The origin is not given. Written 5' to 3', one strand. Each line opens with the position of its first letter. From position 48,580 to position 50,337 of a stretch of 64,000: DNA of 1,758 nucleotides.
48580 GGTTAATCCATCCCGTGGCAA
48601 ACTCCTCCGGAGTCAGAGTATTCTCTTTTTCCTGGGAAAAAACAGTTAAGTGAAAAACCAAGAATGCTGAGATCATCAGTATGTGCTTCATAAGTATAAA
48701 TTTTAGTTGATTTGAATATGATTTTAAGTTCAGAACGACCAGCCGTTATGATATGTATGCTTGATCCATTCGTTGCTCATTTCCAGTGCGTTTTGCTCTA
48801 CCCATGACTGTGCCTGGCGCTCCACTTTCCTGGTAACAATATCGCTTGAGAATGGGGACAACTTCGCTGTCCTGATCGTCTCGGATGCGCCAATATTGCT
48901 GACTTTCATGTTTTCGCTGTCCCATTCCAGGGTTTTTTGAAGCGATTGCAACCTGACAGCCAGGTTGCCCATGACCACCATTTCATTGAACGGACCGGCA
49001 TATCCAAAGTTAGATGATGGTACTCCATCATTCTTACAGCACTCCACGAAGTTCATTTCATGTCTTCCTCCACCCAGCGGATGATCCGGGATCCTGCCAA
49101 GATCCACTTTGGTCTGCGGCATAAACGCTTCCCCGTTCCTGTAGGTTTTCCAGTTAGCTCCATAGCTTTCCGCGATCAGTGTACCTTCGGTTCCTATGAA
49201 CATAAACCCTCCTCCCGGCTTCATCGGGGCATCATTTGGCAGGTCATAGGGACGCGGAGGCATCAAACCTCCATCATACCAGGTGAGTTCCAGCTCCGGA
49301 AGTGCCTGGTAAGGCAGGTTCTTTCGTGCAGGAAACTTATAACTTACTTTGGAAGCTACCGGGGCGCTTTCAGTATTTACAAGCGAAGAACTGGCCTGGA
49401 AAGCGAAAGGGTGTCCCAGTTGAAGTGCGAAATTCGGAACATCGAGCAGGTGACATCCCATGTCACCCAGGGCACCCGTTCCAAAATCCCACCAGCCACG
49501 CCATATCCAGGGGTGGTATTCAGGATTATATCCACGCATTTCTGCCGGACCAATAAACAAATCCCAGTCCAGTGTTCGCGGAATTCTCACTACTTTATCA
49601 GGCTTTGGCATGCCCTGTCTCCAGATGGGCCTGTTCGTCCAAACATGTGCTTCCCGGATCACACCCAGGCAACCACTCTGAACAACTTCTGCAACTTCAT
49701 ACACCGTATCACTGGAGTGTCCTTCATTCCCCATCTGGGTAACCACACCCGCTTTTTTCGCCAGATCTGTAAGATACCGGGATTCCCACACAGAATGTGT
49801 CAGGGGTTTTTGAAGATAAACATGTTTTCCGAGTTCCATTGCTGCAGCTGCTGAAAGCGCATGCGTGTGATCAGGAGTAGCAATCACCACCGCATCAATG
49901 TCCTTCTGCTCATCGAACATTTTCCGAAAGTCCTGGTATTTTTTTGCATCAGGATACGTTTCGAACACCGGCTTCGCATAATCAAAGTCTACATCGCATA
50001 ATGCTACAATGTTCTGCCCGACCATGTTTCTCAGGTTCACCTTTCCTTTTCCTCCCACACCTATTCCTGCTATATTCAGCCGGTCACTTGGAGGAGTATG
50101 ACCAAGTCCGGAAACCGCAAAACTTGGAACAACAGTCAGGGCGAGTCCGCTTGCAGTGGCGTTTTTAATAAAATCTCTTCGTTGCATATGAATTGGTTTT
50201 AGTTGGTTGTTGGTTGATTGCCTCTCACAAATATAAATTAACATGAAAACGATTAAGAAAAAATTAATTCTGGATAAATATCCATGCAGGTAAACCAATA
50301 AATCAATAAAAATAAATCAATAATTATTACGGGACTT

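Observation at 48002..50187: Adjacent Tat-exported Gfo/Idh/MocA oxidoreductase and DUF1080 protein: candidate periplasmic oxidise-then-cleave module, repeated across the locus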

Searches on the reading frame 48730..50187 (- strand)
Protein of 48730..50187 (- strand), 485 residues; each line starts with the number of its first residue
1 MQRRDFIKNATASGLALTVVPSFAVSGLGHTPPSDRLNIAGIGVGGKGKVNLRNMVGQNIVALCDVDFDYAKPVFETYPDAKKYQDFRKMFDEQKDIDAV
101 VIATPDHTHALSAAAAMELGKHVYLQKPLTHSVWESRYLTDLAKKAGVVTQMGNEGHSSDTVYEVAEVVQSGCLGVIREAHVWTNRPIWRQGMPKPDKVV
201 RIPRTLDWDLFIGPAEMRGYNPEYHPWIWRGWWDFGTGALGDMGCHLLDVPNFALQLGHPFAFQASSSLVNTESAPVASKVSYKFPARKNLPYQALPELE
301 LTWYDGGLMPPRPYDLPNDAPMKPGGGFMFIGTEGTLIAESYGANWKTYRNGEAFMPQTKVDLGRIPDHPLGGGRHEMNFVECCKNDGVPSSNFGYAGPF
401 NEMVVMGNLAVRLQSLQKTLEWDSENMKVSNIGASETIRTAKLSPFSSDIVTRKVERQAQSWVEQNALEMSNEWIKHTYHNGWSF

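Call 3: search_protein_families(library=pfam, proteins=[window:48730-50187:-], max_evalue=0.001)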
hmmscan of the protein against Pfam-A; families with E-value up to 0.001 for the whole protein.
window:48730-50187:- (485 aa): 3 families
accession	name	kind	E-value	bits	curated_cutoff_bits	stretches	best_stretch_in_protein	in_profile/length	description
PF01408.29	GFO_IDH_MocA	-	1.5e-17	64.9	24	1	38-153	2-119/120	Oxidoreductase family, NAD-binding Rossmann fold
PF19051.5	GFO_IDH_MocA_C2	-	2.5e-15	57.1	23.3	1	162-256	5-102/254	Oxidoreductase family, C-terminal alpha/beta domain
PF22725.1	GFO_IDH_MocA_C3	-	6.2e-06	26.7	27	1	216-255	22-61/124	GFO/IDH/MocA C-terminal domain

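Call 8: search_protein_families(library=ncbifam, proteins=[window:48730-50187:-], max_evalue=0.001)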
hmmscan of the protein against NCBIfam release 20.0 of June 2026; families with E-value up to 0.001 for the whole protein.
window:48730-50187:- (485 aa): 9 families
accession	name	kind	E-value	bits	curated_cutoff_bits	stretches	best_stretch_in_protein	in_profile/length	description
NF058561.1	BT_2158_fam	equivalog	1.2e-194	647.5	750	1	2-484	1-482/487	glycoside 3-dehydrogenase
TIGR04380.1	myo_inos_iolG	equivalog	1e-17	64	355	1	37-184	2-152/330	inositol 2-dehydrogenase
NF040723.1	UDP-GlcNAcDh_Arch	equivalog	1.4e-16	60.9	450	1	38-177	4-141/302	UDP-N-acetylglucosamine 3-dehydrogenase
NF052479.1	LevoglcsnDh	equivalog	1.5e-14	53.5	650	1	62-178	40-155/386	levoglucosan dehydrogenase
NF008607.0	PRK11579.1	subfamily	7.8e-13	48.1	330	1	55-190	24-160/346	oxidoreductase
NF052679.1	InsChiInosDhIolG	equivalog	1.7e-10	40.4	540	1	38-155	4-126/343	bifunctional inositol 2-dehydrogenase/D-chiro-inositol 1-dehydrogenase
NF041392.1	XylDh_Gfo6_Halo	equivalog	1.9e-08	33.5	350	1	83-181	70-167/350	D-xylose 1-dehydrogenase Gfo6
NF007574.0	PRK10206.1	equivalog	5.4e-08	32.3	352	1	93-187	62-158/345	oxidoreductase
NF058563.1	BT_2159_fam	equivalog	1.6e-06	27.4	650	1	38-175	2-141/350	disaccharide 3-dehydrogenase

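Call 9: search_solved_structures(query=window:48730-50187:-, max_evalue=0.001)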
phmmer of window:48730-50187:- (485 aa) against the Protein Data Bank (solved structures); distinct sequences matched with E-value up to 0.001: 67 (the best 60 are shown).
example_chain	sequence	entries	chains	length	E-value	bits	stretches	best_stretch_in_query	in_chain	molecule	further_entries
8tdf_A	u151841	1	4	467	1.2e-139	469.5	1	28-484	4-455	Dehydrogenase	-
8tdh_A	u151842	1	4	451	2.5e-135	455.2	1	35-484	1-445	Predicted dehydrogenases and related proteins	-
4gqa_A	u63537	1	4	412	2.1e-14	56.3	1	60-169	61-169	NAD binding Oxidoreductase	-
7xr9_A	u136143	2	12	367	2e-12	49.8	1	39-188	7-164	DgpA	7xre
9azo_A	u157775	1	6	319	6.1e-12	48.2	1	37-161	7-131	PmdC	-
5ya8_A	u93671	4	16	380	1.3e-11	47.1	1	59-175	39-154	Scyllo-inositol dehydrogenase with L-glucose dehydrogenase activity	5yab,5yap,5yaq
6ktj_A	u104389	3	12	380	7.4e-11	44.6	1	59-175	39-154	Scyllo-inositol dehydrogenase with L-glucose dehydrogenase activity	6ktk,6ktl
7wzd_A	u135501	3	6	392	9.3e-11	44.3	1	52-184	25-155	4,5-dihydroxyphthalate dehydrogenase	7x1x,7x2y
3e82_A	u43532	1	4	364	9.5e-11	44.3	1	35-187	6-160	Putative oxidoreductase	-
6a3f_A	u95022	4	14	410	2.3e-10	43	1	84-177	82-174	Putative dehydrogenase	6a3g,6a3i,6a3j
3fhl_A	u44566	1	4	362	2.6e-10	42.8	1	76-175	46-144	Putative oxidoreductase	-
3ec7_A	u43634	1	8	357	3.4e-10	42.4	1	38-175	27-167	Putative Dehydrogenase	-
4h3v_A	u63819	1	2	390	1.2e-09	40.7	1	85-180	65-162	Oxidoreductase domain protein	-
9m3d_B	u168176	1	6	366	8.3e-09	37.9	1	59-180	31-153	DgpA1 from W974-1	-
3ezy_A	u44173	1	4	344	9.9e-09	37.6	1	38-217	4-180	Dehydrogenase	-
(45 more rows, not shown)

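Call 18: search_solved_structures(query=window:48730-50187:-, max_evalue=1e-50, show_alignments=2)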
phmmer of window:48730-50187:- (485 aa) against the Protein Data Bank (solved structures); distinct sequences matched with E-value up to 1e-50: 2.
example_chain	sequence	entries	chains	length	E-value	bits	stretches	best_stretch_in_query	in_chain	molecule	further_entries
8tdf_A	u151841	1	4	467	1.2e-139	469.5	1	28-484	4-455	Dehydrogenase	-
8tdh_A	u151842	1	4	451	2.5e-135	455.2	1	35-484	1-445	Predicted dehydrogenases and related proteins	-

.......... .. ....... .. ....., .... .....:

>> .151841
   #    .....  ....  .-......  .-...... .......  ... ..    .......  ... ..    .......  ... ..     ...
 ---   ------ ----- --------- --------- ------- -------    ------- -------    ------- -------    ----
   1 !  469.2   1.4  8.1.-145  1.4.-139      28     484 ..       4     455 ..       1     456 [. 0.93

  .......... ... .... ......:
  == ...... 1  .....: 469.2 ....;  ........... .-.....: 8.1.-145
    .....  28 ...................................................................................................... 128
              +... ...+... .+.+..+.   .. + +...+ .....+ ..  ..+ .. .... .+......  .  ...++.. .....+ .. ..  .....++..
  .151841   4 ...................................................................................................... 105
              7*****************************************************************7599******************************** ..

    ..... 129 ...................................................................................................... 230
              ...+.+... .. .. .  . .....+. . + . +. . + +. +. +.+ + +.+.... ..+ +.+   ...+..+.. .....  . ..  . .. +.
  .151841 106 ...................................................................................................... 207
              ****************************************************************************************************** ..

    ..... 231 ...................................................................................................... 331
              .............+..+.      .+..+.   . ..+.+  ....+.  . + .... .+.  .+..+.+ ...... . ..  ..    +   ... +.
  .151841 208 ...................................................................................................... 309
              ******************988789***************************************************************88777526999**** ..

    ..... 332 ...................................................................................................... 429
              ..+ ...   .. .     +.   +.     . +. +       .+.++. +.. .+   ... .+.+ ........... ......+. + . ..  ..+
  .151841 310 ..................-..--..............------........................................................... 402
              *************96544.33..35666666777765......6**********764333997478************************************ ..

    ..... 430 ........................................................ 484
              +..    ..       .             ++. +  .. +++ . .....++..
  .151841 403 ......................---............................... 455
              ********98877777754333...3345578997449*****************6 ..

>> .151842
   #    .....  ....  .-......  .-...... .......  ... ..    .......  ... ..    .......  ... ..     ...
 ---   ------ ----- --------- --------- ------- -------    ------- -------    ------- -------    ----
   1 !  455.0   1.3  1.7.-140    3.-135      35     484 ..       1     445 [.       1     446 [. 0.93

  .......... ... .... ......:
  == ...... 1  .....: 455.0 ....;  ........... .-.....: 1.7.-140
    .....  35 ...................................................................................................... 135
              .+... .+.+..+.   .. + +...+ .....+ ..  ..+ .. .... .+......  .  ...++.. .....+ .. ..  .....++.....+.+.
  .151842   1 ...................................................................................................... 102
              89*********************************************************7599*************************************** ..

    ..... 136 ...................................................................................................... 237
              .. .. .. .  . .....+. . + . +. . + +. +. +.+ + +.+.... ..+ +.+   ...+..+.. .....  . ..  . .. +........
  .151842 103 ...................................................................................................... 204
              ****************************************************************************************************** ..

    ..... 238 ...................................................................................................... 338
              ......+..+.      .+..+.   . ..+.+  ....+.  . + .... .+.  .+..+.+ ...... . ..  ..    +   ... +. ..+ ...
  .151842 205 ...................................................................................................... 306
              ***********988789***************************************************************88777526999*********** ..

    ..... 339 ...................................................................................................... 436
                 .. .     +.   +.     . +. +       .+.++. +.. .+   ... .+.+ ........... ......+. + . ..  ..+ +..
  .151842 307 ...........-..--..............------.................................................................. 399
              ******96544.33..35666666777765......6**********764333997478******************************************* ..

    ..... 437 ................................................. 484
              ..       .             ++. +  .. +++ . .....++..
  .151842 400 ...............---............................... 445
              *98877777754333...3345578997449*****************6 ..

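Call 20: find_related_loci(query=window:48730-50187:-, collection=genome_contigs, flank=10000)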
Query window:48730-50187:- (485 aa) in genome_contigs; peptide patterns used: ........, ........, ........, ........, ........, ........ (x = any residue, [..] = any of these).
599 stretches matched a pattern (row limit reached: there are more); 590 encode a relative of the query (tblastn E <= 1e-3); the best 80 are kept; 80 distinct loci.
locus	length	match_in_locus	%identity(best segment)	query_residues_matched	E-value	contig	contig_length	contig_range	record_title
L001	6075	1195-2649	95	1-485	0e+0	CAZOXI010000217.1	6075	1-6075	MAG TPA_asm: uncultured Bacteroidaceae bacterium isolate binchicken_co17_397 genome assembly, contig: NODE_24495_length_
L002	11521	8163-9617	88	1-485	0e+0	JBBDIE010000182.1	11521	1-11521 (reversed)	MAG: Bacteroidales bacterium isolate LejiaA_44_22 Lejia_A_7870_length_11521_cov_11, whole genome shotgun sequence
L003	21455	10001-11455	82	1-485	0e+0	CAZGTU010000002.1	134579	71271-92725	MAG TPA_asm: uncultured Bacteroidaceae bacterium isolate SRP332253_co1_94 genome assembly, contig: NODE_79_length_134579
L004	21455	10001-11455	79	1-485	0e+0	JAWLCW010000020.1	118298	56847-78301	MAG: Mariniphaga sp. isolate 15dZY3.bin.73 NODE_324_length_118298_cov_32.421543, whole genome shotgun sequence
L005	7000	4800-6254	82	1-485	0e+0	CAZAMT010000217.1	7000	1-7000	MAG TPA_asm: uncultured Bacteroidales bacterium isolate binchicken_co8_368 genome assembly, contig: NODE_21408_length_70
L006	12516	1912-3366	80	1-485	0e+0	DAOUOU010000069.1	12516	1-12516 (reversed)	MAG TPA_asm: Bacteroidales bacterium isolate CSMAG_82 CSMAG_82_k119_536385_length_12516_cov_19.0000, whole genome shotgu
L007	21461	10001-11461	81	1-485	0e+0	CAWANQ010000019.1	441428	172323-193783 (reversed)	MAG: uncultured Bacteroidetes bacterium isolate MFD03804.bin.1.203 genome assembly, contig: contig_60288, whole genome s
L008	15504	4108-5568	80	1-485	0e+0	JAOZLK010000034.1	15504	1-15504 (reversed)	MAG: Bacteroidales bacterium isolate GMC10.metabat2.103 NODE_2466_length_15504_cov_6.289274, whole genome shotgun sequen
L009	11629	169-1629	79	1-485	0e+0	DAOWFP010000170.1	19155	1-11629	MAG TPA_asm: Bacteroidota bacterium isolate CSMAG_1968 CSMAG_1968_k141_18824_length_19155_cov_15.5731, whole genome shot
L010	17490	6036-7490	80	1-485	0e+0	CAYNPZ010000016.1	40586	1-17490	MAG TPA_asm: uncultured Bacteroidales bacterium isolate SRP185896_co1_105 genome assembly, contig: NODE_283_length_40586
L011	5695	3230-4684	80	1-485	0e+0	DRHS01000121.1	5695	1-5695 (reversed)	MAG TPA_asm: Bacteroides sp. isolate HyVt-375 HyVt-375_k145_428974, whole genome shotgun sequence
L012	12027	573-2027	79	1-485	0e+0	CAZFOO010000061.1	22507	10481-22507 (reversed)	MAG TPA_asm: uncultured Bacteroidales bacterium isolate SRP252850_co1_130 genome assembly, contig: NODE_4106_length_2250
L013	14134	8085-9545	79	1-485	0e+0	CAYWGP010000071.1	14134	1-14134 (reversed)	MAG TPA_asm: uncultured Bacteroides sp. isolate binchicken_co231_94 genome assembly, contig: k141_4167843, whole genome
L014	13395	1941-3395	79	1-485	0e+0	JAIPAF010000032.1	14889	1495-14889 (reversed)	MAG: Bacteroidales bacterium isolate Tobar15.5-16.5m-G5 Tobar15-5-16-5m-C2874, whole genome shotgun sequence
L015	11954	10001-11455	79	1-485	0e+0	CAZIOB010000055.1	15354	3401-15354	MAG TPA_asm: uncultured Prolixibacteraceae bacterium isolate SRP067234_co1_259 genome assembly, contig: k99_1100247, who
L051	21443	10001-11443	55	1-485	1e-167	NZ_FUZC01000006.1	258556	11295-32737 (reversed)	Salegentibacter salinarum strain DSM 23400, whole genome shotgun sequence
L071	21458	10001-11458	52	1-485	2e-151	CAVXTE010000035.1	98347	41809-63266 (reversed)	MAG: uncultured Bacteroidales bacterium isolate MFD02923.bin.2.102 genome assembly, contig: contig_37099, whole genome s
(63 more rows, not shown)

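Call 26: search_solved_structures(query=L051:11485-12312:+, max_evalue=1e-10, show_alignments=5)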
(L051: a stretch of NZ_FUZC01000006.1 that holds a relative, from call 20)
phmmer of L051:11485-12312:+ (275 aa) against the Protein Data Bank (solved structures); distinct sequences matched with E-value up to 1e-10: 13.
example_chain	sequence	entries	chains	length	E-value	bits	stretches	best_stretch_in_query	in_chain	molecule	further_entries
4hxc_A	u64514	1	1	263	6.3e-93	314.5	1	63-274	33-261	putative glycosyl hydrolase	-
8tda_A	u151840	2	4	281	3.9e-92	311.9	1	32-274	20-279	Probable secreted glycosyl hydrolase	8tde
3osd_A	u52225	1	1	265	8e-92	310.9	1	34-274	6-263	putative glycosyl hydrolase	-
8rr2_A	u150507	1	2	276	9.2e-92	310.7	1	34-274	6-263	3-keto-disaccharide hydrolase domain-containing protein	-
9fbe_B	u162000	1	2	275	1e-90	307.2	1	34-274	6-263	Probable secreted glycosyl hydrolase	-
3nmb_A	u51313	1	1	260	1.2e-90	307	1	57-274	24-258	putative sugar hydrolase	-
8v31_A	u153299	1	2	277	1.5e-89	303.4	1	61-274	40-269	Glycosyl hydrolase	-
3h3l_A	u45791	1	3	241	1.1e-62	215.3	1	66-275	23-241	PUTATIVE SUGAR HYDROLASE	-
4jqt_A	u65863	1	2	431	5.4e-62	213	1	51-275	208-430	putative glycosyl hydrolase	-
3hbk_A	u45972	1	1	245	2.3e-54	187.9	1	53-275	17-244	putative glycosyl hydrolase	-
3u1x_A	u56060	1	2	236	1.5e-29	106.5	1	48-275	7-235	putative glycosyl hydrolase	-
3imm_A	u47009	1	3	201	9.8e-12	48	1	112-275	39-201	Putative secreted glycosylhydrolase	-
3s5q_A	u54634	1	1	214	7.2e-11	45.2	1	112-275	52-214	Putative glycosylhydrolase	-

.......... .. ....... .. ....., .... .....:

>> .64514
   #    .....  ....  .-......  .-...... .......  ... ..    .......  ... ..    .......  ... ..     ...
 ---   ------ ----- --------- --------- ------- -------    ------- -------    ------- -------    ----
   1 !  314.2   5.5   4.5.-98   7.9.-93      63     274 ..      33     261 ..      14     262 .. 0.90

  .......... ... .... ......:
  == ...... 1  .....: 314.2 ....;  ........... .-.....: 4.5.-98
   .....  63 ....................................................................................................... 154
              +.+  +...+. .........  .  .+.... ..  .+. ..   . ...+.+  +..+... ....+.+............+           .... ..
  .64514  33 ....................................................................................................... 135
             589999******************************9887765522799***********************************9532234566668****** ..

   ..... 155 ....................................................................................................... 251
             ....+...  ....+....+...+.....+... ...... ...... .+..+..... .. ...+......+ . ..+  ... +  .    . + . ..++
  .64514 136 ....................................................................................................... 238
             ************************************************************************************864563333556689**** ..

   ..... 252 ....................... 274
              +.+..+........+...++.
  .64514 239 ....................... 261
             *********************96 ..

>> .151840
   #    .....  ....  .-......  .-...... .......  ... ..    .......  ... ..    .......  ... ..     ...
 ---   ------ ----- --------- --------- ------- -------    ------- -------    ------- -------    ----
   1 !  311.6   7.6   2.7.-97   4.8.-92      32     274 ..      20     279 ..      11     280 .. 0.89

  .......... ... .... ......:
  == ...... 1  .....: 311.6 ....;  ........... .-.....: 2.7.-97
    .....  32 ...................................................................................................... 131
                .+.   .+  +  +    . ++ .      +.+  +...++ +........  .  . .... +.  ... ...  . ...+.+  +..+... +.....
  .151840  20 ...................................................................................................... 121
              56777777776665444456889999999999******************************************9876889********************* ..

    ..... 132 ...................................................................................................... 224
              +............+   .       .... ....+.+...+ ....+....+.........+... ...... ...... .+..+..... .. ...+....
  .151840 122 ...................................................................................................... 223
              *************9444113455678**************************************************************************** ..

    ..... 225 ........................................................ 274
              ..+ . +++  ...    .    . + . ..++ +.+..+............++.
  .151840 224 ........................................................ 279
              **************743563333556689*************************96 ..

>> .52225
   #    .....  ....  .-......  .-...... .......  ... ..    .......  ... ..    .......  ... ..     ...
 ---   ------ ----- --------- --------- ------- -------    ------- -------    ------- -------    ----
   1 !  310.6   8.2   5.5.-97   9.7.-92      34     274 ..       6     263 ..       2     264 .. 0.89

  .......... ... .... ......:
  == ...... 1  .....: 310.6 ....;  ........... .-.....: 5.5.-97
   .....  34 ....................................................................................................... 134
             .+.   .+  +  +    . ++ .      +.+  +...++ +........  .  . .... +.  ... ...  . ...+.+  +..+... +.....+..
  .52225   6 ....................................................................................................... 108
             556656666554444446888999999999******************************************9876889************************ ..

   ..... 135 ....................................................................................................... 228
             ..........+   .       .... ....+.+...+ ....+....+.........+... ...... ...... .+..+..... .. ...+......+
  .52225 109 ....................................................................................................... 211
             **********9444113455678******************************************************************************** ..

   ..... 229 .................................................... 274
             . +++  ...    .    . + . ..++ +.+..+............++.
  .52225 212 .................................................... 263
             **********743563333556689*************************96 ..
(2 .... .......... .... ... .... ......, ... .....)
